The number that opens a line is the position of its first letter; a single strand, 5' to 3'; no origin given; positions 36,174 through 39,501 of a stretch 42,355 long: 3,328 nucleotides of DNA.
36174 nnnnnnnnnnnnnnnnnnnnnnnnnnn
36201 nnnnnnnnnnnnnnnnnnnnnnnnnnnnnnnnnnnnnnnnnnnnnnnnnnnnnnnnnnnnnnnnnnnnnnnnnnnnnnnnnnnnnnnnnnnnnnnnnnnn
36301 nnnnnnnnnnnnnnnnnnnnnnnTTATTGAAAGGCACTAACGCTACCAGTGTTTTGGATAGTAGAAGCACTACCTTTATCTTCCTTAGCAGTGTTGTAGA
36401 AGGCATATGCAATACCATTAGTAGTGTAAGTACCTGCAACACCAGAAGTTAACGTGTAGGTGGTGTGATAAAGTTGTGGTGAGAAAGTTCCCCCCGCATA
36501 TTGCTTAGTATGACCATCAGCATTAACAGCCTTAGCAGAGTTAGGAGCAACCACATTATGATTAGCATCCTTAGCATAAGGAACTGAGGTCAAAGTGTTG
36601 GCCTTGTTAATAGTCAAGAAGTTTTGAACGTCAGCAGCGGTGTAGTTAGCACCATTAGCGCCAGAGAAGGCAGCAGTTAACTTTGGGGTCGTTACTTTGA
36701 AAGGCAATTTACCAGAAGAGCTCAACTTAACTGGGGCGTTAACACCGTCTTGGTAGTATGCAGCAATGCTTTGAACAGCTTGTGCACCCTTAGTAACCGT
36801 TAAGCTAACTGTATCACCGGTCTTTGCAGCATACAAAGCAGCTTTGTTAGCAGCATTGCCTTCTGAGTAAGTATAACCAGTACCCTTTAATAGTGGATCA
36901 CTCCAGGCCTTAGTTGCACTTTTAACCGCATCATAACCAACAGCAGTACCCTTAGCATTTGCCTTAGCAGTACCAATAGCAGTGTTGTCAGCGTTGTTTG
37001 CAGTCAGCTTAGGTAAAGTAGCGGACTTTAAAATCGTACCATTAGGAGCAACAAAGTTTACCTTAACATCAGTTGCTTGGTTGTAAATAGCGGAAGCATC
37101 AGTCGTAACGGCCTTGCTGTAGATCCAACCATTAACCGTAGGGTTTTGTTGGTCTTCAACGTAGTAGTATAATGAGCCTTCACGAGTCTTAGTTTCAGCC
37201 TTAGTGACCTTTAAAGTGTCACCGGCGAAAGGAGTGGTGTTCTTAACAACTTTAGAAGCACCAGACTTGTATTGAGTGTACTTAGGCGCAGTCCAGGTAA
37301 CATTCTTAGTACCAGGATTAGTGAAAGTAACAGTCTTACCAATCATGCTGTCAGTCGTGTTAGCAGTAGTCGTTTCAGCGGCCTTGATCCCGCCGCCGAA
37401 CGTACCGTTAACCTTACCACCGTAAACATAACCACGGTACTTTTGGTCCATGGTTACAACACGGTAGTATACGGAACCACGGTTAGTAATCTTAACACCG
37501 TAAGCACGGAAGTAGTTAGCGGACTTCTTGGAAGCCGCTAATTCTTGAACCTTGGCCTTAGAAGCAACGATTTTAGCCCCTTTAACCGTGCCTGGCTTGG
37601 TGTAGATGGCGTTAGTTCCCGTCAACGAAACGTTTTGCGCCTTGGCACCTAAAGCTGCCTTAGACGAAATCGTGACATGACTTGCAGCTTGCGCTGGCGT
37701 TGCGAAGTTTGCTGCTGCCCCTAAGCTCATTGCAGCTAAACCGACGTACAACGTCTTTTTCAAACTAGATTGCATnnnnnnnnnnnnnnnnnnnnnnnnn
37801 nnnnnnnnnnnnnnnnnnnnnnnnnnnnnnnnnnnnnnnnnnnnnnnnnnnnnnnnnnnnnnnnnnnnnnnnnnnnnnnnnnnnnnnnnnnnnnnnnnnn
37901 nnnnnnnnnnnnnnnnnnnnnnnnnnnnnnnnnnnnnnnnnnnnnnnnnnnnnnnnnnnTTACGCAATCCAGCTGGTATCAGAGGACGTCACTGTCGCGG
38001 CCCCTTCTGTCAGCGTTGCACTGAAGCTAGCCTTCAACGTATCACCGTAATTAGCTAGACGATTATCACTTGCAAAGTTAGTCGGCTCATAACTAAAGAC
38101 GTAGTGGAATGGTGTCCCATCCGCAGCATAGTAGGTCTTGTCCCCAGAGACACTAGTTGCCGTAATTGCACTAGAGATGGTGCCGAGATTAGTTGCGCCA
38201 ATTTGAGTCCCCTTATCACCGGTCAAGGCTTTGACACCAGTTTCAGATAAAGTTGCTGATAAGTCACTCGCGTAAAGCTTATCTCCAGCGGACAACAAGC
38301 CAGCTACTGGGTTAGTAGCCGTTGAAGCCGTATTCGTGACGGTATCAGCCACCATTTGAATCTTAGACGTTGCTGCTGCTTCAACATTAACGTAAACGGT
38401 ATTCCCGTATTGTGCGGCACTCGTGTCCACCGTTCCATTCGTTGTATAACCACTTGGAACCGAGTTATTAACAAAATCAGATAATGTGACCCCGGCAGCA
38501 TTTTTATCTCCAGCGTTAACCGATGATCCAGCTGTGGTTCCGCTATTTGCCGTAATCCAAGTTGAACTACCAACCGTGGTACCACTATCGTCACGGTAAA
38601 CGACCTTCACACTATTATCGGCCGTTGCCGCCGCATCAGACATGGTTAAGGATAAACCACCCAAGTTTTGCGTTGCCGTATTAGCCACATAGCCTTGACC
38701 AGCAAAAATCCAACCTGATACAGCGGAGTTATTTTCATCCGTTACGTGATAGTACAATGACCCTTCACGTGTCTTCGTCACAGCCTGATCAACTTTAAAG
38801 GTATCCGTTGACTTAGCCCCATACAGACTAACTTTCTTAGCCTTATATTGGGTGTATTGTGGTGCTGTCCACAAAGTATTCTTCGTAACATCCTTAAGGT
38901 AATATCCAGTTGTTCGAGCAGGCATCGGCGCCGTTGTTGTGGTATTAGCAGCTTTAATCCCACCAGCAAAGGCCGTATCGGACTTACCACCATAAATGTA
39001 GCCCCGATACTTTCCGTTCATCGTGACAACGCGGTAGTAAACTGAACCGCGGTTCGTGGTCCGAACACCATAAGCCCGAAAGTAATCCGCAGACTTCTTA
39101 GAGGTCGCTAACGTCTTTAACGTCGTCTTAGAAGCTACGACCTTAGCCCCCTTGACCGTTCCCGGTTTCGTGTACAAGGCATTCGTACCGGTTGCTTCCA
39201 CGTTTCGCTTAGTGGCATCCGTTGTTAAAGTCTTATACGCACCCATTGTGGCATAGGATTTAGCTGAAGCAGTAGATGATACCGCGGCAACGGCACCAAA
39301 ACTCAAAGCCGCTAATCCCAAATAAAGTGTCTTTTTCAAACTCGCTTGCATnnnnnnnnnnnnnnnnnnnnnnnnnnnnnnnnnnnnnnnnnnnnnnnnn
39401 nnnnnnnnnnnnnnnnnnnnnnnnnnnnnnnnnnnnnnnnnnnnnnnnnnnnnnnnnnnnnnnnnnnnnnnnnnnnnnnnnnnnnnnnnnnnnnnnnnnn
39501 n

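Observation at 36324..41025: Three tandem S-layer-protein paralogs carried as cargo of the phage-plasmid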

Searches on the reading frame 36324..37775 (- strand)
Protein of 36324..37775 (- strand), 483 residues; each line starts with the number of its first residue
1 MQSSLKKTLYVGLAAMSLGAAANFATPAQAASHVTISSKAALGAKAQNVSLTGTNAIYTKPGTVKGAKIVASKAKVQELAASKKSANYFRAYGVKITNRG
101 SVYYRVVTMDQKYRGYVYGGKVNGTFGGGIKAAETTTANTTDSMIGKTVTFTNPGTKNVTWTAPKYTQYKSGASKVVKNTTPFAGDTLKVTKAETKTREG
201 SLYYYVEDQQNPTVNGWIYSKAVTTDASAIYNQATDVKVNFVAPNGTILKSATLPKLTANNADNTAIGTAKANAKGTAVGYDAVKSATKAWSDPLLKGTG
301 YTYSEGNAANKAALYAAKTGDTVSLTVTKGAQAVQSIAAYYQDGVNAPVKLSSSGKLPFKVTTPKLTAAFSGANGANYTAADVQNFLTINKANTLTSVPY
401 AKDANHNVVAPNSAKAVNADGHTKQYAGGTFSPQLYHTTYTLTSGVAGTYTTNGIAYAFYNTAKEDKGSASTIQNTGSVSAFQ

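Call 9: search_protein_families(library=pfam, proteins=[window:36324-37775:-], max_evalue=1)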
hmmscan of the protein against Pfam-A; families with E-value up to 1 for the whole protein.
window:36324-37775:- (483 aa): 0 families

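Call 10: search_protein_families(library=ncbifam, proteins=[window:36324-37775:-], max_evalue=1)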
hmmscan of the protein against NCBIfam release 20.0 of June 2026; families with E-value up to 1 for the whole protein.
window:36324-37775:- (483 aa): 0 families

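Call 40: find_related_loci(query=A1, collection=viral_contigs, flank=10000)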
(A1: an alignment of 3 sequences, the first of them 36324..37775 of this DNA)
Query A1 (483 aa) in viral_contigs; peptide patterns used: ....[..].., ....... (x = any residue, [..] = any of these).
91 stretches matched a pattern, but none encodes a relative of the query by tblastn (E <= 1e-3).

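Call 41: find_related_loci(query=A1, collection=genome_contigs, flank=10000)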
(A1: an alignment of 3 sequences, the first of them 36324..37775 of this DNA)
Query A1 (483 aa) in genome_contigs; peptide patterns used: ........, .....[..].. (x = any residue, [..] = any of these).
215 stretches matched a pattern; 81 encode a relative of the query (tblastn E <= 1e-3); the best 80 are kept; 71 distinct loci.
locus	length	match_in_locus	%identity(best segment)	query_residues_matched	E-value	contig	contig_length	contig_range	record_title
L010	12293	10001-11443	74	1-482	0e+0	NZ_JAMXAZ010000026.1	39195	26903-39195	Levilactobacillus yiduensis strain HBUAS62285 NODE_26_length_39195, whole genome shotgun sequence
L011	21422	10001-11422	62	1-482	8e-174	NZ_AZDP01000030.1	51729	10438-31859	Levilactobacillus koreensis JCM 16448 NODE_53, whole genome shotgun sequence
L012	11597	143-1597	63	3-482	6e-169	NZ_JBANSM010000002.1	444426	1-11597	Levilactobacillus sp. HBUAS70063 NODE_2_length_444426_cov_155.312060, whole genome shotgun sequence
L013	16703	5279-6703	60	1-478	3e-154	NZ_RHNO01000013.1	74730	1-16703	Levilactobacillus yonginensis strain JCM 18023 contig13, whole genome shotgun sequence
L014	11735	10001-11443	75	1-482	0e+0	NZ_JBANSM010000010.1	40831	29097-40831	Levilactobacillus sp. HBUAS70063 NODE_10_length_40831_cov_113.851767, whole genome shotgun sequence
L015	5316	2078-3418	54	1-465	1e-127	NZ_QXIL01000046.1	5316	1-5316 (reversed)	Levilactobacillus suantsaii strain BCRC 12945 Scaffold46_1, whole genome shotgun sequence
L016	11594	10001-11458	51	1-478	2e-122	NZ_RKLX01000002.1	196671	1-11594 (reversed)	Levilactobacillus suantsaiihabitans strain BCRC 81129 Scaffold2_1, whole genome shotgun sequence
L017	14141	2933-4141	58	1-395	1e-119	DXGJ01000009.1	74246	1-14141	MAG TPA_asm: Candidatus Levilactobacillus faecigallinarum isolate CHK173-259 CHK173__C17081_L74246_SAMEA104467487, whole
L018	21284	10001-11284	51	1-460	3e-116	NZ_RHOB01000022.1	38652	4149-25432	Levilactobacillus angrenensis strain M1530-1 contig22, whole genome shotgun sequence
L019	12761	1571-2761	55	1-398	1e-115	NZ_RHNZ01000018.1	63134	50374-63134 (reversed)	Levilactobacillus fuyuanensis strain 244-4 contig18, whole genome shotgun sequence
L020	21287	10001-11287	49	1-460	1e-115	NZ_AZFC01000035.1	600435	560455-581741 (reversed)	Levilactobacillus spicheri DSM 15429 NODE_122, whole genome shotgun sequence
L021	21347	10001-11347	48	1-481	2e-113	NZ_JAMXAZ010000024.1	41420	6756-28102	Levilactobacillus yiduensis strain HBUAS62285 NODE_24_length_41420, whole genome shotgun sequence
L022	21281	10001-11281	50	1-460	7e-113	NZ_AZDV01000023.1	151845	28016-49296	Levilactobacillus acidifarinae DSM 19394 NODE_80, whole genome shotgun sequence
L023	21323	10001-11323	50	1-470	4e-112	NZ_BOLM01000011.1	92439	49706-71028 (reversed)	Levilactobacillus wangkuiensis strain 6-5(1) contig11, whole genome shotgun sequence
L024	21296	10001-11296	49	1-465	7e-111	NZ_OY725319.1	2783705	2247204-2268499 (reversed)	Levilactobacillus zymae strain LMG 22198 chromosome 1, complete sequence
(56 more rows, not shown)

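Call 92: predict_structure(alignment_id=A3)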
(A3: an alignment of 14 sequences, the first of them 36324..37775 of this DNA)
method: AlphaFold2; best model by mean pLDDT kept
length: 483 residues; sequences in the alignment: 14
mean_pLDDT: 76.6   pTM: 0.49
mean pLDDT of the five models: 76.6, 75.4, 73.4, 69.2, 68.9
residues with pLDDT >= 90: 103; 70-90: 253; 50-70: 72; < 50: 55
segments of 3 or more residues with pLDDT < 50: 1-32, 168-175, 427-429, 472-478
pLDDT, mean of each block of 10 residues (from residue 1): 33 29 32 64 63 82 71 88 81 82 85 86 66 80 88 67 50 52 77 84 85 80 69 85 91 90 86 89 95 88 94 94 95 91 76 85 78 91 90 87 84 65 49 80 90 91 75 46 61
secondary structure, 60 per line:
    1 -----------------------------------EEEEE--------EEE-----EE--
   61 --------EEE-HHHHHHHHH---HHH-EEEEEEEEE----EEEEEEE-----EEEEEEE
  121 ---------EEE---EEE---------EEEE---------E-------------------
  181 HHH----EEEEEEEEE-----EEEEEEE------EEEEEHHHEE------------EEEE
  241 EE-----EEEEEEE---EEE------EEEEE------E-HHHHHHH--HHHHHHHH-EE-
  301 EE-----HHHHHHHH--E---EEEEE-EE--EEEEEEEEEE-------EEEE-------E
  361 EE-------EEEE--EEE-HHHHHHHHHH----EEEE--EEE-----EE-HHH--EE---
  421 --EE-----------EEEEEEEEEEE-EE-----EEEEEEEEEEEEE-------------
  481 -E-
elements in order: E36-40 E49-51 E69-71 H73-81 E89-97 E102-108 E114-120 E130-132 E136-138 E148-151 E188-196 E202-208 E215-219 E237-242 E248-254 E258-260 E267-271 H280-286 H289-296 H308-315 E322-326 E332-341 E349-352 E360-362 E370-373 E376-378 H380-389 E394-397 E400-402 E436-446 E455-467

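Call 96: fold_search(model_id=the predicted structure, library=pdb)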
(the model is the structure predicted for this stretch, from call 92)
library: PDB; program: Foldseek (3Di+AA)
matches with E <= 10: 329; with E <= 0.001: 1
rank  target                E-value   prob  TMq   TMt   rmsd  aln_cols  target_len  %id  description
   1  5jqc                  2.7e-04  1.00  0.18  0.30  14.5       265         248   13  Crystal structure putative autolysin from Listeria monocytogenes (released 2016-05-18)
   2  7vcr_A                1.0e-03  0.15  0.11  0.12  30.3       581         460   10  Crystal Structure of PitA fragment from pilus islet-2 of Streptococcus oralis (released 2022-06-01)
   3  9m6y_A                1.1e-03  1.00  0.15  0.73   3.6       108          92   28  Crystal structure of C1 domain from surface protein SlpM of Lactobacillus brevis (released 2025-06-11)
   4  7yl4_A                1.1e-03  0.15  0.10  0.11  35.4       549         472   10  Cell surface protein YwfG protein (apo form) (released 2023-06-07)
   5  7w6b                  5.5e-03  0.13  0.11  0.08  31.0       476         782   11  Crystal Structure of PitA from pilus islet-2 of Streptococcus oralis (released 2022-06-01)
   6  7vcr_B                9.6e-03  0.10  0.12  0.12  29.8       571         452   11  Crystal Structure of PitA fragment from pilus islet-2 of Streptococcus oralis (released 2022-06-01)
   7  7kpj_E                2.8e-02  0.30  0.11  0.22  22.0       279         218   11  Crystal structure of Ruminococcus gnavus immunoglobulin binding protein in complex with 338E6 Fab (released 2022-01-19)
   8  7vcn_B                3.3e-02  0.04  0.09  0.09  29.6       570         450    9  Crystal Structure of PitA fragment from pilus islet-2 of Streptococcus oralis with Tb-Xo4 (released 2022-07-13)
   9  6vjb                  6.4e-02  0.05  0.08  0.04  24.5       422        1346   12  Crystal structure of a catalytically inactive CXC Chemokine-degrading protease SpyCEP from Streptococcus pyogenes (released 2020-04-15)
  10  9djx_B                1.3e-01  0.02  0.07  0.06  26.0       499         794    8  Ternary complex structure of Cereblon-DDB1 bound to WIZ(ZF7) and the molecular glue WIZ-6 (released 2024-11-27)
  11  3db3_A                2.8e-01  0.18  0.09  0.26  15.0       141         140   13  Crystal structure of the tandem tudor domains of the E3 ubiquitin-protein ligase UHRF1 in complex with trimethylated h (released 2008-09-16)
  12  7fb7_A                3.1e-01  0.18  0.10  0.27  15.3       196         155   10  Crystal structure of human UHRF1 TTD in complex with 5-amino-2,4-dimethylpyridine (released 2022-01-05)
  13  7sbi_B                3.1e-01  0.13  0.10  0.23  20.4       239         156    8  Tandem diubiquitin-like domain from chicken 2'-5'-oligoadenylate synthetase-like protein (released 2022-01-12)
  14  6m7c                  3.1e-01  0.03  0.07  0.11  17.2       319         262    8  Crystal structure of C-terminal fragment of pilus adhesin SpaC from Lactobacillus rhamnosus GG (released 2020-07-29)
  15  7avh                  4.1e-01  0.09  0.11  0.25  14.9       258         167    8  Streptococcal High Identity Repeats in Tandem (SHIRT) domains 3-4 from cell surface protein SGO_0707 (released 2021-06-09)
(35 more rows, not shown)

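Call 97: search_solved_structures(query=window:36324-37775:-, max_evalue=10, show_alignments=2)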
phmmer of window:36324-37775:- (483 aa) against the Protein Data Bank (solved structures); distinct sequences matched with E-value up to 10: 1.
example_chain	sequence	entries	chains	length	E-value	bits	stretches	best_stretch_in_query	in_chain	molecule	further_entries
9ms8_L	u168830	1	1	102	0.32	13.4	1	312-374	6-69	6H3 Fab light chain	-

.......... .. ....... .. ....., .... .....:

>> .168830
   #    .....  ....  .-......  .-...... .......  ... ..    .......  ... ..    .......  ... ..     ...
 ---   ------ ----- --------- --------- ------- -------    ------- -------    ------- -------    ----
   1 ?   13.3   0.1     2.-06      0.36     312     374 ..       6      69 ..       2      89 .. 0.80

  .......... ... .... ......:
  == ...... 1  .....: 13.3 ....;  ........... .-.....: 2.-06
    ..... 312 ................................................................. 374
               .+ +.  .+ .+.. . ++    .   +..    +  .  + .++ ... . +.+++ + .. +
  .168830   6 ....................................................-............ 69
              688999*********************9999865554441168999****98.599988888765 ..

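Call 105: search_protein_families(library=phrogs, proteins=[window:36324-37775:-], max_evalue=0.01)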
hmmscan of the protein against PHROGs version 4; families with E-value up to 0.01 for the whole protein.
window:36324-37775:- (483 aa): 0 families

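Call 106: search_protein_families(library=padloc, proteins=[window:36324-37775:-], max_evalue=0.01)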
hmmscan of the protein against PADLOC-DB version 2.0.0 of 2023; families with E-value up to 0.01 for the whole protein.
window:36324-37775:- (483 aa): 0 families

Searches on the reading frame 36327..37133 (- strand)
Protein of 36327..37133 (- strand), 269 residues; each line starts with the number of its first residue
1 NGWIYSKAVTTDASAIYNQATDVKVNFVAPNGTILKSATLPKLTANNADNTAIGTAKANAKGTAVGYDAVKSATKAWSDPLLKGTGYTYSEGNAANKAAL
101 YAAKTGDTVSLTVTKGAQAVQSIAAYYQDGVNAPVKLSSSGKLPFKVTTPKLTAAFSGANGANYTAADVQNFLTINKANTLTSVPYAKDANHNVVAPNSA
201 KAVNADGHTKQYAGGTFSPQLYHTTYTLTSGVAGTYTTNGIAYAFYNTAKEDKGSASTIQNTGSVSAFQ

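Call 34: find_homologous_proteins(query=window:36327-37133:-)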
Query window:36327-37133:- (269 aa): 13 proteins with E <= 0.001 among 1930 candidates.
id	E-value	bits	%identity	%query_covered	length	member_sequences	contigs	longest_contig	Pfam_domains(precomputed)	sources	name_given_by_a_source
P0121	2.2e-162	556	100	100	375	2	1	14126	-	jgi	jgi:hypothetical protein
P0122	1.0e-78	283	61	99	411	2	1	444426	-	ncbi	-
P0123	7.9e-31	126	71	37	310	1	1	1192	-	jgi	-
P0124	2.5e-26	111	40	91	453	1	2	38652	-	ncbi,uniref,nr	ncbi:hypothetical protein [Levilactobacillus angrenensis]|uniref:GW domain-containing protein n=1 Ta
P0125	4.8e-23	100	44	69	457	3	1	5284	-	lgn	-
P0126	1.3e-22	99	39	88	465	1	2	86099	-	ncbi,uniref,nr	ncbi:hypothetical protein [Levilactobacillus fujinensis]|uniref:GW domain-containing protein n=1 Tax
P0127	2.0e-22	98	42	69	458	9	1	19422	-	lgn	-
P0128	2.7e-22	98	39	94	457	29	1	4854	-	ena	-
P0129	5.5e-22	97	38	91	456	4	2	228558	-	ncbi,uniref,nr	ncbi:hypothetical protein [Levilactobacillus tongjiangensis]|uniref:S-layer protein n=1 Tax=Levilact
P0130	6.3e-22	97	39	92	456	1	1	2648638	-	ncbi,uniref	ncbi:hypothetical protein [Levilactobacillus yonginensis]|uniref:hypothetical protein n=1 Tax=Levila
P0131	1.0e-21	96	39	94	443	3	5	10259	-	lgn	-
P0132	4.5e-18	84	37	91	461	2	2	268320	-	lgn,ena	-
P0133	4.0e-12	65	36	88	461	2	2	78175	-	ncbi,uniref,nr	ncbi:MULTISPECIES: hypothetical protein [Lactobacillaceae]|uniref:hypothetical protein n=1 Tax=Lacto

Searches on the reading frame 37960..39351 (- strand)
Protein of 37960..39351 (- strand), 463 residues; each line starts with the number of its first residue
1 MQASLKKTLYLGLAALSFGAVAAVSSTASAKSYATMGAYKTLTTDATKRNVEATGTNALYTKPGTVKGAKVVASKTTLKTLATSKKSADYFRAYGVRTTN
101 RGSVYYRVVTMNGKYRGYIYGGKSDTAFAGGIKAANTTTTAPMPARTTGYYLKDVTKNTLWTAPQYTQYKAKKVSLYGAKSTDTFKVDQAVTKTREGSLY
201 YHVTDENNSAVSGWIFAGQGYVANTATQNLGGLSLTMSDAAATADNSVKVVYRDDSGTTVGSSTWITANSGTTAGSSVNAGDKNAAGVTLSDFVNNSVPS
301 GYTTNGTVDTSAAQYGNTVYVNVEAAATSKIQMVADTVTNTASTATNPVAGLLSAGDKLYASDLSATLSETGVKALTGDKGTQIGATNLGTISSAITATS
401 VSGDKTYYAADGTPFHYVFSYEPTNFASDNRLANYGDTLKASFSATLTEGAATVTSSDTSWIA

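Call 9: search_protein_families(library=pfam, proteins=[window:37960-39351:-], max_evalue=1)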
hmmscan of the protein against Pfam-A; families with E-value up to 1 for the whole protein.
window:37960-39351:- (463 aa): 2 families
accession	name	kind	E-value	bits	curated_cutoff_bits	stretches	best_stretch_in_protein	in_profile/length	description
PF16150.10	DUF4858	-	0.07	13.4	22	1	155-237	91-171/188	Domain of unknown function (DUF4858)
PF22077.1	C2c1_Nuc-II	-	0.18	12.2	27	1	238-268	78-108/128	CRISPR-associated endonuclease C2c1 Nuc-II domain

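Call 10: search_protein_families(library=ncbifam, proteins=[window:37960-39351:-], max_evalue=1)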
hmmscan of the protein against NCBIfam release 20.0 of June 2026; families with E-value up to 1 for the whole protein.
window:37960-39351:- (463 aa): 1 family
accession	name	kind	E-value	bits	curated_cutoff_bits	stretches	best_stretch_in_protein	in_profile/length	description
NF033202.0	GW_glycos_SH3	domain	0.0092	16.3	50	1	151-215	14-73/81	GW domain-containing glycosaminoglycan-binding protein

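Call 105: search_protein_families(library=phrogs, proteins=[window:37960-39351:-], max_evalue=0.01)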
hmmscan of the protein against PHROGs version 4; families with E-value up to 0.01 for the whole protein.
window:37960-39351:- (463 aa): 0 families

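Call 106: search_protein_families(library=padloc, proteins=[window:37960-39351:-], max_evalue=0.01)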
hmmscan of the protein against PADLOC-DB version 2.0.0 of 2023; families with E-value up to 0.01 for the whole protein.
window:37960-39351:- (463 aa): 1 family
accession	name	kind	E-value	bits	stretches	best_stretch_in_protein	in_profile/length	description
PDLC04350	PDC-M03B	-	0.0044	14.3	1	125-173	97-146/280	-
